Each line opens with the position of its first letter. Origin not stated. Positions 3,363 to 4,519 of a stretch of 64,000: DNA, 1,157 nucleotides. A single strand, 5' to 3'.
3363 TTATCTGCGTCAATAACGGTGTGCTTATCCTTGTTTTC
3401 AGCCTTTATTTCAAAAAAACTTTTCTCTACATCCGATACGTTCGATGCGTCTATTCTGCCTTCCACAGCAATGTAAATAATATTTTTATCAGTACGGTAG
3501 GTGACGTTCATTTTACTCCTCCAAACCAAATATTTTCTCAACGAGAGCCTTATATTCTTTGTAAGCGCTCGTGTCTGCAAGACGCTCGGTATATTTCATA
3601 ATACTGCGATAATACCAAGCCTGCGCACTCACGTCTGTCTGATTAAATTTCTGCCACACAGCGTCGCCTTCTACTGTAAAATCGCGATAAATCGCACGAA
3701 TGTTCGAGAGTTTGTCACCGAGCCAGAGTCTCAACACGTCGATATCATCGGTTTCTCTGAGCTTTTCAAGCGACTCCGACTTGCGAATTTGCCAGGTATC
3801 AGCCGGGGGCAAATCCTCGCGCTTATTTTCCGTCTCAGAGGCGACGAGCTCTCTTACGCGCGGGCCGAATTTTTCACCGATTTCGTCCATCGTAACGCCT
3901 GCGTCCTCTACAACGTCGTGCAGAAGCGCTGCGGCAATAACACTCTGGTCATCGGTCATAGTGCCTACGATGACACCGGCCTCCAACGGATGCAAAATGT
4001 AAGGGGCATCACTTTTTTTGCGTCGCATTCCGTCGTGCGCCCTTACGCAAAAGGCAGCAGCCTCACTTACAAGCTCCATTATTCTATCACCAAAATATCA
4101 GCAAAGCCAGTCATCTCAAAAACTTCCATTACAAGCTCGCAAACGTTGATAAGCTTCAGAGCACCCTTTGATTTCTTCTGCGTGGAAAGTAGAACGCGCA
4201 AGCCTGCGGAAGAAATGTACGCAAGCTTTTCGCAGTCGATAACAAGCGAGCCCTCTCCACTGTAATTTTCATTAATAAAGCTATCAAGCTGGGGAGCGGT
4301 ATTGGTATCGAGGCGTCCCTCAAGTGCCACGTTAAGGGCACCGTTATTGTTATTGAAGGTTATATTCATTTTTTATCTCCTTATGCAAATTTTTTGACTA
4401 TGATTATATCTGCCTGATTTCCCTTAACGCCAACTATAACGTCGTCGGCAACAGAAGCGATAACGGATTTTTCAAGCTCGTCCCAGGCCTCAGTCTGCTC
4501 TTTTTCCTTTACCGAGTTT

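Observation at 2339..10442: Eight-gene operon linking a partner-switching module to a (p)ppGpp hydrolase, an APH-like kinase and guanine deaminase, with no sigma factor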

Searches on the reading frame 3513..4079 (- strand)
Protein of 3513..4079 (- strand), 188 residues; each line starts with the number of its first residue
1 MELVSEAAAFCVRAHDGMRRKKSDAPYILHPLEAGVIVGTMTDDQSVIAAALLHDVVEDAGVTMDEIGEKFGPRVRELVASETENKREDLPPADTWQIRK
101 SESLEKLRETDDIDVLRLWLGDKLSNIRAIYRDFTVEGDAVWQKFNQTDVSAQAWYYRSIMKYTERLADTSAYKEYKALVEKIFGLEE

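Call 3: search_protein_families(library=pfam, proteins=[window:3513-4079:-], max_evalue=0.01)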
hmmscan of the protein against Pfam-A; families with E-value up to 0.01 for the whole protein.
window:3513-4079:- (188 aa): 2 families
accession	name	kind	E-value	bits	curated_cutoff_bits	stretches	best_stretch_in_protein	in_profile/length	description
PF13328.12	HD_4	-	2.2e-19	70.2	27.2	1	7-145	1-149/156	HD domain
PF01966.28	HD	-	0.0007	20.3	22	1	29-92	3-73/116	HD domain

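Call 4: search_protein_families(library=ncbifam, proteins=[window:3513-4079:-], max_evalue=0.01)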
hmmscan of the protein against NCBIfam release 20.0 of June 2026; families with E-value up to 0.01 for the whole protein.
window:3513-4079:- (188 aa): 2 families
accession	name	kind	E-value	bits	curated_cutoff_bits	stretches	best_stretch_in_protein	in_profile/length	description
TIGR00691.1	spoT_relA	subfamily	2.4e-20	72.5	499.2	1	11-130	5-122/687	RelA/SpoT family protein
NF008303.0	PRK11092.1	equivalog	5.4e-15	54.6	947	1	7-130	26-147/702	bifunctional GTP diphosphokinase/guanosine-3',5'-bis pyrophosphate 3'-pyrophosphohydrolase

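Call 17: search_solved_structures(query=window:3513-4079:-, max_evalue=0.001, show_alignments=2)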
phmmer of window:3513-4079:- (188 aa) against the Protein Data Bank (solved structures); distinct sequences matched with E-value up to 0.001: 19.
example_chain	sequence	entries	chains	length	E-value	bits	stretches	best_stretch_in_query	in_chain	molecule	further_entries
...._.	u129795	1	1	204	1.4e-24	89.9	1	5-164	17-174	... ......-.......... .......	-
4yf1_A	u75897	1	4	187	4.6e-22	81.7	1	6-184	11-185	Lmo0812 protein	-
7qoc_A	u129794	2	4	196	6.9e-19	71.4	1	13-183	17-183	Guanosine polyphosphate pyrophosphohydrolases/synthetases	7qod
6s2t_A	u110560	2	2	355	1.3e-16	64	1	4-130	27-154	(P)ppGpp synthetase I, SpoT/RelA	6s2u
7ohg_A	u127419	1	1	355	1.3e-16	64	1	4-130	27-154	Guanosine-3',5'-bis(Diphosphate) 3'-pyrophosphohydrolase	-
6s2v_A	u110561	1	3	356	1.3e-16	64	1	4-130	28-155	(P)ppGpp synthetase I, SpoT/RelA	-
7qps_A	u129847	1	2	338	5.4e-14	55.4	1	4-106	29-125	ACT domain protein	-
7qpr_A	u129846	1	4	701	1.5e-13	53.9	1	4-87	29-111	ACT domain protein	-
3nr1_A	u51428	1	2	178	3.9e-13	52.6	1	5-132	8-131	HD domain-containing protein 3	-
8acu_A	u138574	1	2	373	5.2e-13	52.2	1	5-130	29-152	GTP pyrophosphokinase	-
9s6k_B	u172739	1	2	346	5.7e-13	52.1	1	3-130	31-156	GTP pyrophosphokinase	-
6yxa_A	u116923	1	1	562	8.8e-13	51.5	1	5-130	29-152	GTP pyrophosphokinase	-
1vj7_A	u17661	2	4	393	2.2e-12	50.2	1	4-130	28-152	Bifunctional RELA/SPOT | Bifunctional (p)ppGpp synthase/hydrolase RelA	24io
5vxa_A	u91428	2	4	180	3.8e-12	49.4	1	5-132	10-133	Guanosine-3',5'-bis(diphosphate) 3'-pyrophosphohydrolase MESH1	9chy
7oiw_A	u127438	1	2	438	2.3e-11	46.9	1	9-130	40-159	GTP pyrophosphokinase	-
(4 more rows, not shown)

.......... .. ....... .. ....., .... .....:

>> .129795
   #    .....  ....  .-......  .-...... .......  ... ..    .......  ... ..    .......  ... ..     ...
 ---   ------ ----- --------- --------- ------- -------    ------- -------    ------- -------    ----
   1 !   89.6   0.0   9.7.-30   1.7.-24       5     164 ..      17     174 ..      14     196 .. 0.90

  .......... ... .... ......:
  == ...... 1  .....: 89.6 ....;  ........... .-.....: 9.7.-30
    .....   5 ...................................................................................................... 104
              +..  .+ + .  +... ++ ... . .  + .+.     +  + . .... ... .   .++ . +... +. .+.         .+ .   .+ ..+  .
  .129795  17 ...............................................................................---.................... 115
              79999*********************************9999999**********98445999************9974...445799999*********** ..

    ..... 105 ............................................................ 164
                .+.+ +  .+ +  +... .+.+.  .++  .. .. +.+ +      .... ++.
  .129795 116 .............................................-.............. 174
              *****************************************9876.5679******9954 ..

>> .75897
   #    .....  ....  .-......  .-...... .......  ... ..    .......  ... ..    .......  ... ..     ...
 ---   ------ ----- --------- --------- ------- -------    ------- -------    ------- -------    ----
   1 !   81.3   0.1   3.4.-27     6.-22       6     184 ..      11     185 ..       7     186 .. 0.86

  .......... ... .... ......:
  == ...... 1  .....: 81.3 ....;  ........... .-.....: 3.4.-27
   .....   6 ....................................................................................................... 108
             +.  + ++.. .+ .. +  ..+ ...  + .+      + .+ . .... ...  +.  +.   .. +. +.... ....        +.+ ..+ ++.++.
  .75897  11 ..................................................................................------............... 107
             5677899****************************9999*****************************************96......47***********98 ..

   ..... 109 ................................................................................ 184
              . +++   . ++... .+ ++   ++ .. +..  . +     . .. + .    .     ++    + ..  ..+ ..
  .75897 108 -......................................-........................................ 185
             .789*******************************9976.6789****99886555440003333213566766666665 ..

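Call 29: search_protein_families(library=padloc, proteins=[window:3513-4079:-], max_evalue=0.01)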
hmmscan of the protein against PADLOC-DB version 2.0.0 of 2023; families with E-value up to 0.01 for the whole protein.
window:3513-4079:- (188 aa): 0 families

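Call 57: find_homologous_proteins(query=A4, max_evalue=1e-10)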
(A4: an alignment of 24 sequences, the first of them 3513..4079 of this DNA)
Query A4 (24 sequences) (188 aa, profile of the alignment): 6356 proteins with E <= 1e-10 among 8000 candidates; the best 120 are listed.
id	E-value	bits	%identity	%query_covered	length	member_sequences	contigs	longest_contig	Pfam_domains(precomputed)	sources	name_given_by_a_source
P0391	1.1e-88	314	54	98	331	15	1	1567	PF13328.13,PF01966.29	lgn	-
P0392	5.6e-88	311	56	98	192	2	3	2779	PF13328.13,PF01966.29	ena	-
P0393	7.4e-88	311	55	98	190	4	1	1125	PF13328.13,PF01966.29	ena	-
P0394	9.6e-88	311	55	98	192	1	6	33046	PF13328.13,PF01966.29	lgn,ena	-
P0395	1.1e-87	311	55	98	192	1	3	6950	PF13328.13,PF01966.29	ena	-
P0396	1.7e-87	310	55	98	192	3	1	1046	PF13328.13,PF01966.29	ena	-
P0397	3.4e-87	309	53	98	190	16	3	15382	PF13328.13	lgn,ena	-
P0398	5.2e-87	308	55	98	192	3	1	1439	PF13328.13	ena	-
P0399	9.3e-87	307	53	98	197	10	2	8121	PF13328.13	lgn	-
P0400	7.6e-86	305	53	98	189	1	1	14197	PF13328.13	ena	-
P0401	1.0e-85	304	51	99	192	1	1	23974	PF13328.13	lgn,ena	-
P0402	1.0e-85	304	69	98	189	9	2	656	PF13328.13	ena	-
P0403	1.1e-85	304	53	98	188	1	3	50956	PF13328.13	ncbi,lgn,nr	ncbi:MAG: HD domain-containing protein [Clostridia bacterium]|nr:HD domain-containing protein [Clost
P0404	1.1e-85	304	50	99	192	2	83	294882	PF13328.13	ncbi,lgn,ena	-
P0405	1.3e-85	304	50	99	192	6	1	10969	PF13328.13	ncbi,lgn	-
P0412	3.5e-85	302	51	99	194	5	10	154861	PF13328.13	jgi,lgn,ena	jgi:GTP diphosphokinase / guanosine-3',5'-bis(diphosphate) 3'-diphosphatase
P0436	1.3e-84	300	49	99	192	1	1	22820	PF13328.13,PF01966.29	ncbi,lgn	-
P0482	4.8e-84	299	60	98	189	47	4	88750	PF13328.13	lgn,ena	-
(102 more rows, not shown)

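Call 58: find_encoding_contigs(protein=P0404, flank=7000, max_places=1)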
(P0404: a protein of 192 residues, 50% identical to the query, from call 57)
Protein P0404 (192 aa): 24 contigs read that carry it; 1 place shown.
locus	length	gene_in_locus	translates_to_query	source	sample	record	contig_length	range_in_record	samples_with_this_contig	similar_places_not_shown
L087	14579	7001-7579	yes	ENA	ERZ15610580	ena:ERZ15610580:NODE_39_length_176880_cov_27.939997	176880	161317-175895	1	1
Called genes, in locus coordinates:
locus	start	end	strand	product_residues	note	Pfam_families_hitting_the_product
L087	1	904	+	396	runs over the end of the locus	PF17785:PUA_3, PF02005:TRM (weak), PF10672:Methyltrans_SAM, PF02475:TRM5-TYW2_MTfase, PF03602:Cons_hypoth95, PF05175:MTS, PF13847:Methyltransf_31, PF13649:Methyltransf_25, +2 more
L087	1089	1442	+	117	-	PF01638:HxlR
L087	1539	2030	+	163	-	PF00258:Flavodoxin_1, PF12641:Flavodoxin_3 (weak), PF12724:Flavodoxin_5 (weak), PF03358:FMN_red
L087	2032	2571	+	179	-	PF00881:Nitroreductase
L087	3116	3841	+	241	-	PF00300:His_Phos_1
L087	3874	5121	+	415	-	PF00300:His_Phos_1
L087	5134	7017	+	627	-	PF07228:SpoIIE, PF13581:HATPase_c_2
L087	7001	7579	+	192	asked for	PF13328:HD_4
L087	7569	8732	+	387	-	PF01740:STAS, PF13466:STAS_2, PF01636:APH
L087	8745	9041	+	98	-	PF01740:STAS, PF13466:STAS_2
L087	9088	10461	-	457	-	PF00285:Citrate_synt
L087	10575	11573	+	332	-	PF00180:Iso_dh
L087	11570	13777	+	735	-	PF00330:Aconitase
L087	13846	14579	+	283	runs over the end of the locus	PF12784:PDDEXK_2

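Call 59: find_encoding_contigs(protein=P0412, flank=7000, max_places=1)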
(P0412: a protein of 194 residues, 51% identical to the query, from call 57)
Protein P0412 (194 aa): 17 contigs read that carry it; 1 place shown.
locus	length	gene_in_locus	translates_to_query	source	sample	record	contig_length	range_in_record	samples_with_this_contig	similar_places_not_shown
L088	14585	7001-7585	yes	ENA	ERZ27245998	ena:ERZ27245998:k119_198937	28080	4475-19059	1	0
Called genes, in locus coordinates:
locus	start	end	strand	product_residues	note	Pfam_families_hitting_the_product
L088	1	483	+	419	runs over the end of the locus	PF02421:FeoB_N (faint), PF13167:GTP-bdg_N, PF00009:GTP_EFTU (faint), PF16360:GTP-bdg_M, PF01926:MMR_HSR1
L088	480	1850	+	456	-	PF02127:Peptidase_M18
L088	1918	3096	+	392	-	PF17785:PUA_3, PF10672:Methyltrans_SAM, PF02475:TRM5-TYW2_MTfase, PF05175:MTS, PF06325:PrmA, PF03602:Cons_hypoth95, PF13847:Methyltransf_31, PF13649:Methyltransf_25, +4 more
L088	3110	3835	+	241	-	PF00300:His_Phos_1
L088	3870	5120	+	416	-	PF00300:His_Phos_1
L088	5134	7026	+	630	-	PF07228:SpoIIE, PF13581:HATPase_c_2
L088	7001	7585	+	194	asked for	PF13328:HD_4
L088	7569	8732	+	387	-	PF01740:STAS, PF13466:STAS_2, PF01636:APH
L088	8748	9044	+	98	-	PF01740:STAS, PF13466:STAS_2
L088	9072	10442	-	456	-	PF00285:Citrate_synt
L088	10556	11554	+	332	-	PF00180:Iso_dh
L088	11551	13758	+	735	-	PF00330:Aconitase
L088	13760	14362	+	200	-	PF00702:Hydrolase, PF13419:HAD_2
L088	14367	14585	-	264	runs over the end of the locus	PF00756:Esterase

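Call 60: find_encoding_contigs(protein=P0482, flank=7000, max_places=1)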
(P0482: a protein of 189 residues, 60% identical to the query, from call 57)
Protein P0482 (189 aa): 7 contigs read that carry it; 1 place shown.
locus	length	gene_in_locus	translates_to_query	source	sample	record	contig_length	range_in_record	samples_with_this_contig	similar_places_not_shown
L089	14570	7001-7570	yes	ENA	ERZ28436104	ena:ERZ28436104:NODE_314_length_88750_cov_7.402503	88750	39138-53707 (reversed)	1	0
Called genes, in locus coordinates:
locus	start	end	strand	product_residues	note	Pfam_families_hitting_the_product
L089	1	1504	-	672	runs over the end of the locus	PF12733:Cadherin-like, PF02368:Big_2, PF00404:Dockerin_1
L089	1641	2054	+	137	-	PF01475:FUR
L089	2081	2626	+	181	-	PF21349:RUBY_RBDX, PF02915:Rubrerythrin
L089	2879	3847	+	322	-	-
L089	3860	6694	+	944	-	PF07694:5TM-5TMR_LYT, PF07228:SpoIIE, PF13581:HATPase_c_2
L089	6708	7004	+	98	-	PF01740:STAS, PF13466:STAS_2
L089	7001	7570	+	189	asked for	PF13328:HD_4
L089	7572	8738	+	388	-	PF01740:STAS, PF13466:STAS_2, PF01636:APH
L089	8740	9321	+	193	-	PF02525:Flavodoxin_2, PF03358:FMN_red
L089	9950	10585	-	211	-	PF04263:TPK_catalytic, PF04265:TPK_B1_binding (weak)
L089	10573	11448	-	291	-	PF16745:RsgA_N, PF03193:RsgA_GTPase, PF01926:MMR_HSR1 (faint)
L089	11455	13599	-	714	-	PF00069:Pkinase, PF07714:PK_Tyr_Ser-Thr, PF03109:ABC1 (weak), PF03793:PASTA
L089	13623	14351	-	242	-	PF00481:PP2C, PF13672:PP2C_2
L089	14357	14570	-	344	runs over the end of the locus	PF21016:RlmN_N, PF04055:Radical_SAM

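Call 61: find_encoding_contigs(protein=P0394, flank=7000, max_places=1)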
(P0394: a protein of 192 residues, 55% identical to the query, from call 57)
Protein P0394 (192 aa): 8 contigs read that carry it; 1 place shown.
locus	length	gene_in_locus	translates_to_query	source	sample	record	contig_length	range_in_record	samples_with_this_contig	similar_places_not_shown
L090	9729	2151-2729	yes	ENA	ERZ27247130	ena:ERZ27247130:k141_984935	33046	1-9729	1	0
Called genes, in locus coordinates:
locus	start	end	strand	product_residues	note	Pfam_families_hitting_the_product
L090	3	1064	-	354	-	?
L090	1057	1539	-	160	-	PF01257:2Fe-2S_thioredx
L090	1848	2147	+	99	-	PF01740:STAS, PF13466:STAS_2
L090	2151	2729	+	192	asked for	PF13328:HD_4, PF01966:HD (faint)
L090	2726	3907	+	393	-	PF01740:STAS, PF13466:STAS_2 (weak), PF01636:APH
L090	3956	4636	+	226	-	PF01987:AIM24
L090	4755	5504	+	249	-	PF13367:PrsW-protease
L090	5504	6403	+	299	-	PF01183:Glyco_hydro_25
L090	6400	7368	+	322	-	PF01207:Dus, PF01180:DHO_dh (faint)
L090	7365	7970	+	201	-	PF07638:Sigma70_ECF, PF04542:Sigma70_r2, PF08281:Sigma70_r4_2, PF04545:Sigma70_r4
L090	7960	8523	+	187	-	-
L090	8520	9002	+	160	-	PF06177:QueT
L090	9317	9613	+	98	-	PF01250:Ribosomal_S6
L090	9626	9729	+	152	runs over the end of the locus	PF00436:SSB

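Call 62: find_encoding_contigs(protein=P0436, flank=7000, max_places=1)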
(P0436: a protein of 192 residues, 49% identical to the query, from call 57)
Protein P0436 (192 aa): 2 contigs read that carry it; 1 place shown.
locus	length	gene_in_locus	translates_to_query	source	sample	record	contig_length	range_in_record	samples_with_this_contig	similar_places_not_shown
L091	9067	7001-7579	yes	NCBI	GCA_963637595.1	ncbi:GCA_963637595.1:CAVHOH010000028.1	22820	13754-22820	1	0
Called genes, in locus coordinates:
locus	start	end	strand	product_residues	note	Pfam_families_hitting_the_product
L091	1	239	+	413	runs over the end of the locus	PF13167:GTP-bdg_N, PF16360:GTP-bdg_M, PF01926:MMR_HSR1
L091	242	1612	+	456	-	PF02127:Peptidase_M18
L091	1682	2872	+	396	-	PF17785:PUA_3, PF10672:Methyltrans_SAM, PF02475:TRM5-TYW2_MTfase, PF03602:Cons_hypoth95, PF05175:MTS, PF06325:PrmA (weak), PF13847:Methyltransf_31, PF13649:Methyltransf_25 (weak), +2 more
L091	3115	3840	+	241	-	PF00300:His_Phos_1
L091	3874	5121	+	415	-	PF00300:His_Phos_1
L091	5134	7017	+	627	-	PF07228:SpoIIE, PF13581:HATPase_c_2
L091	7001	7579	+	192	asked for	PF13328:HD_4, PF01966:HD (faint)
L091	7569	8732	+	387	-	PF01740:STAS, PF13466:STAS_2, PF01636:APH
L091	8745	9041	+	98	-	PF01740:STAS, PF13466:STAS_2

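Call 63: find_encoding_contigs(protein=P0403, flank=7000, max_places=1)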
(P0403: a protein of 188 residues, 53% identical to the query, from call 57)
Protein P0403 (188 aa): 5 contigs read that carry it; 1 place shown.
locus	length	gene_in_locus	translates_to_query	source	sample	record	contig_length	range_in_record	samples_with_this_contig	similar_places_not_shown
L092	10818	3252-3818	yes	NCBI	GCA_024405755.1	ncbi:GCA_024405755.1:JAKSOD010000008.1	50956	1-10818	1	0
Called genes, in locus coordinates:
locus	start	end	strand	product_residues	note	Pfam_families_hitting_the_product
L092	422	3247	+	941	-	PF07694:5TM-5TMR_LYT, PF07228:SpoIIE, PF13581:HATPase_c_2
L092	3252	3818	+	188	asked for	PF13328:HD_4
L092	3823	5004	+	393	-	PF01740:STAS, PF13466:STAS_2, PF01636:APH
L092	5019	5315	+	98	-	PF01740:STAS, PF13466:STAS_2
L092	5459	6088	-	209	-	PF00849:PseudoU_synth_2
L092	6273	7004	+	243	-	-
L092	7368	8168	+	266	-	PF00497:SBP_bac_3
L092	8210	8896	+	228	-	PF00528:BPD_transp_1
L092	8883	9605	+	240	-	PF02463:SMC_N (faint), PF00005:ABC_tran, PF13304:AAA_21 (weak)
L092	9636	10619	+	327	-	PF02729:OTCace_N, PF00185:OTCace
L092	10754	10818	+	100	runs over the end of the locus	PF01371:Trp_repressor, PF13384:HTH_23 (weak)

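Call 70: search_protein_families(library=ncbifam, proteins=[L087:3116-3841:+, L087:3874-5121:+], max_evalue=0.001)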
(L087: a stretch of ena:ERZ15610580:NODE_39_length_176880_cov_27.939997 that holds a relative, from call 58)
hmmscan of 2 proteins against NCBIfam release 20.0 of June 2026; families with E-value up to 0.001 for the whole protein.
L087:3116-3841:+ (241 aa): 7 families
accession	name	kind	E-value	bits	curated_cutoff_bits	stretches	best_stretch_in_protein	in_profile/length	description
TIGR03162.1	ribazole_cobC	equivalog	4.2e-07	29.6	162.9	1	4-74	2-80/176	alpha-ribazole phosphatase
NF045917.1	PhserinePhPspA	equivalog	5.4e-07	29.5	350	1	16-58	26-68/211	phosphoserine phosphatase PspA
NF009994.0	PRK13463.1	equivalog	1.7e-05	24.7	277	0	16-54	27-65/203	phosphoserine phosphatase 1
NF038349.1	dPGM_arch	equivalog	2.1e-05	24.5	225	1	16-72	24-80/194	2,3-diphosphoglycerate-dependent phosphoglycerate mutase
TIGR03848.1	MSMEG_4193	subfamily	2.2e-05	24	203.85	1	17-73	26-82/204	MSMEG_4193 family putative phosphomutase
TIGR00249.1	sixA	equivalog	2.8e-05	24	74.5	1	1-75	1-80/154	phosphohistidine phosphatase SixA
NF011580.0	PRK15004.1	equivalog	0.0004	20.4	250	0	16-72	25-81/203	adenosylcobalamin/alpha-ribazole phosphatase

L087:3874-5121:+ (415 aa): 19 families
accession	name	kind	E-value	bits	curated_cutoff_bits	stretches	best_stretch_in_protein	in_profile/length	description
TIGR03162.1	ribazole_cobC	equivalog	9.2e-57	191.3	162.9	2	5-169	1-166/176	alpha-ribazole phosphatase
NF005567.0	PRK07238.1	equivalog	3.6e-45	154.9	326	2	4-147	179-326/378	bifunctional RNase H/acid phosphatase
NF011580.0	PRK15004.1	equivalog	1.2e-43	149.5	250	2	214-367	2-158/203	adenosylcobalamin/alpha-ribazole phosphatase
NF009994.0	PRK13463.1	equivalog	2.1e-38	132.1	277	2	1-196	1-195/203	phosphoserine phosphatase 1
NF045917.1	PhserinePhPspA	equivalog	5.8e-37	127.4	350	2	213-366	2-158/211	phosphoserine phosphatase PspA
NF038349.1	dPGM_arch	equivalog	5.8e-30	104.6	225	2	217-363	3-142/194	2,3-diphosphoglycerate-dependent phosphoglycerate mutase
NF002901.0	PRK03482.1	equivalog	1e-29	103.7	261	2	4-154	3-157/215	2,3-diphosphoglycerate-dependent phosphoglycerate mutase GpmB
TIGR03848.1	MSMEG_4193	subfamily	8.7e-27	93.9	203.85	2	218-302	5-90/204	MSMEG_4193 family putative phosphomutase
NF009993.0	PRK13462.1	equivalog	7.4e-23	81.2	226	2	5-159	8-159/203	acid phosphatase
TIGR01258.1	pgm_1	subfamily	2.2e-21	76.4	81.7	2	217-305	5-98/245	2,3-bisphosphoglycerate-dependent phosphoglycerate mutase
NF010713.0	PRK14115.1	equivalog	3.3e-20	72.4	305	2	217-304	6-98/248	2,3-diphosphoglycerate-dependent phosphoglycerate mutase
NF002339.0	PRK01295.1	equivalog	2.5e-19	69.5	316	2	217-379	7-179/206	2,3-bisphosphoglycerate-dependent phosphoglycerate mutase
NF002217.0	PRK01112.1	equivalog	3.1e-19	69.2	320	2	217-277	6-66/228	2,3-bisphosphoglycerate-dependent phosphoglycerate mutase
NF010718.0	PRK14120.1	equivalog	3.2e-14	52.8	366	1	217-308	9-105/249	phosphoglyceromutase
NF010714.0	PRK14116.1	equivalog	7.3e-14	51.8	401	2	5-71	4-72/229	2,3-diphosphoglycerate-dependent phosphoglycerate mutase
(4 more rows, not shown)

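Call 87: search_protein_families(library=pfam, proteins=[P0391], max_evalue=0.001)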
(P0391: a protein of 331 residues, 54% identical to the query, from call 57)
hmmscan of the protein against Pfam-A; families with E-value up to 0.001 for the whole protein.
P0391 (331 aa): 2 families
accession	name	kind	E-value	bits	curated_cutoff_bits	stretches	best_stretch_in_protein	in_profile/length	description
PF13328.12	HD_4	-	6.3e-29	101.2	27.2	2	152-288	1-147/156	HD domain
PF01966.28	HD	-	1.6e-07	32.1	22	0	173-208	2-43/116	HD domain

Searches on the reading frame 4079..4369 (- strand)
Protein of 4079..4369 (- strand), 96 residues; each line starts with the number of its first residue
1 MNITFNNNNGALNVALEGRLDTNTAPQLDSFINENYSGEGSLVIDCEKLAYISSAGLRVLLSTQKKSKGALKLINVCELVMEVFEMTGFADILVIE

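Call 3: search_protein_families(library=pfam, proteins=[window:4079-4369:-], max_evalue=0.01)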
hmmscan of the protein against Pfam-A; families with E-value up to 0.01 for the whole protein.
window:4079-4369:- (96 aa): 2 families
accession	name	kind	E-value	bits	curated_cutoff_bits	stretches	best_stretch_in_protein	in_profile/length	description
PF01740.26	STAS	-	1e-12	48.1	22.6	1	5-93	4-97/106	STAS domain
PF13466.11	STAS_2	-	1.3e-09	38.5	29.2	1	14-89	1-79/80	STAS domain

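Call 4: search_protein_families(library=ncbifam, proteins=[window:4079-4369:-], max_evalue=0.01)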
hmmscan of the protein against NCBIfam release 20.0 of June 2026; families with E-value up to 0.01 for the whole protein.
window:4079-4369:- (96 aa): 2 families
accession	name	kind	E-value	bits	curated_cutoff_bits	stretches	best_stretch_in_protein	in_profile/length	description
TIGR00377.1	ant_ant_sig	superfamily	3.1e-18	65.6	53.45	1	1-95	3-102/108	anti-sigma factor antagonist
TIGR02886.1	spore_II_AA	equivalog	3.9e-09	36.4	114.75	1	4-93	2-96/106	anti-sigma F factor antagonist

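Call 29: search_protein_families(library=padloc, proteins=[window:4079-4369:-], max_evalue=0.01)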
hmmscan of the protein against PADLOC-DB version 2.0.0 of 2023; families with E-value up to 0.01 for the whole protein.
window:4079-4369:- (96 aa): 0 families
